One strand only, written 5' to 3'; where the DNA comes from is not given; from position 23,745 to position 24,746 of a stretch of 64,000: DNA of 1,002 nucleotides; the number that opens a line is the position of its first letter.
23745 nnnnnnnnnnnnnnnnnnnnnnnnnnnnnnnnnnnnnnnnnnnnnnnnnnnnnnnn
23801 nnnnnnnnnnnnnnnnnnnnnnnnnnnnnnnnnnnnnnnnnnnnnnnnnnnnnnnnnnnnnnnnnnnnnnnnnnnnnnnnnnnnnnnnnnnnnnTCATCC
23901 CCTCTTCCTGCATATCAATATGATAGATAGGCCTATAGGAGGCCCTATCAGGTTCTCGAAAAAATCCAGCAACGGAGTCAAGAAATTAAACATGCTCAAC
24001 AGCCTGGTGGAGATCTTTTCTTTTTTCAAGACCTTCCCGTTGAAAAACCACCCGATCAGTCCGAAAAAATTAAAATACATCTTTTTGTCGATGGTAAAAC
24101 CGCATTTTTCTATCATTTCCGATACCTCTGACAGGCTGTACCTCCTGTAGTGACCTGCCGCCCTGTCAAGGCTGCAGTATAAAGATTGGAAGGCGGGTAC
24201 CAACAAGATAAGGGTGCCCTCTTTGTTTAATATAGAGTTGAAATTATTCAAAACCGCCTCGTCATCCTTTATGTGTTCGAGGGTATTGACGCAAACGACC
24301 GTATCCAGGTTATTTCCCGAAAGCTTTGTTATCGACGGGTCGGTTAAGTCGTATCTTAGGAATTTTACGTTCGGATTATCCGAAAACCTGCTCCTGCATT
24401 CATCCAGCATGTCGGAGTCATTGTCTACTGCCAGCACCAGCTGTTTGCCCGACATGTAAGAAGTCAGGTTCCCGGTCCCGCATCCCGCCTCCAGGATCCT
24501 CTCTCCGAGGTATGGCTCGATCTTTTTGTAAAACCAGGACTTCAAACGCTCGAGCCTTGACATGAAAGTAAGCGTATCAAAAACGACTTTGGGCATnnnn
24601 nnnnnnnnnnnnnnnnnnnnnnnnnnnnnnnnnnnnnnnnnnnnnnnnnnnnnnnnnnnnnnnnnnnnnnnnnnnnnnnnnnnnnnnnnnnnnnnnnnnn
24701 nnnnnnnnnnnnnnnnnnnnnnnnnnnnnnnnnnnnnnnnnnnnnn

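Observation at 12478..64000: Roughly 51.5-kb gapless, co-directional, translationally coupled unit of about 48 glycan-biosynthesis genes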

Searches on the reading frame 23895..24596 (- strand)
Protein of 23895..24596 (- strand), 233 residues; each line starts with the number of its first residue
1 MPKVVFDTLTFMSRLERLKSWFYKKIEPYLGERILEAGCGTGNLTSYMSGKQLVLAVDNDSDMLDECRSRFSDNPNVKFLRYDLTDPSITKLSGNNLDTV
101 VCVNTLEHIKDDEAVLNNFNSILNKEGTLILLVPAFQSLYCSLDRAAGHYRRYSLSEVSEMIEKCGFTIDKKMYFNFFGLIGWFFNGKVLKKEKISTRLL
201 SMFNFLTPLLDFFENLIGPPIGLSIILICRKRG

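Call 4: search_protein_families(library=pfam, proteins=[window:23895-24596:-])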
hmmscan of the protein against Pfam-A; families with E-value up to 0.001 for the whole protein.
window:23895-24596:- (233 aa): 7 families
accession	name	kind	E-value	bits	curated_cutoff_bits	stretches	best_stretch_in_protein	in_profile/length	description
PF13649.12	Methyltransf_25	-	1.1e-15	58.5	27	1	34-127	1-97/97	Methyltransferase domain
PF08242.18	Methyltransf_12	-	2.2e-15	57.6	30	1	35-129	1-98/98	Methyltransferase domain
PF08241.18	Methyltransf_11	-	7.7e-15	55.8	21.2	1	35-131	1-95/95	Methyltransferase domain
PF13489.12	Methyltransf_23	-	3e-14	53.5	27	1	31-170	23-162/164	Methyltransferase domain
PF13847.12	Methyltransf_31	-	1.9e-11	44.3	27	1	31-134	4-112/145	Methyltransferase domain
PF07021.18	MetW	-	0.0002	21.5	21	1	31-125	14-104/193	Methionine biosynthesis protein MetW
PF05401.17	NodS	-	0.00041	20.7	24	1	34-131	47-144/201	Nodulation protein S (NodS)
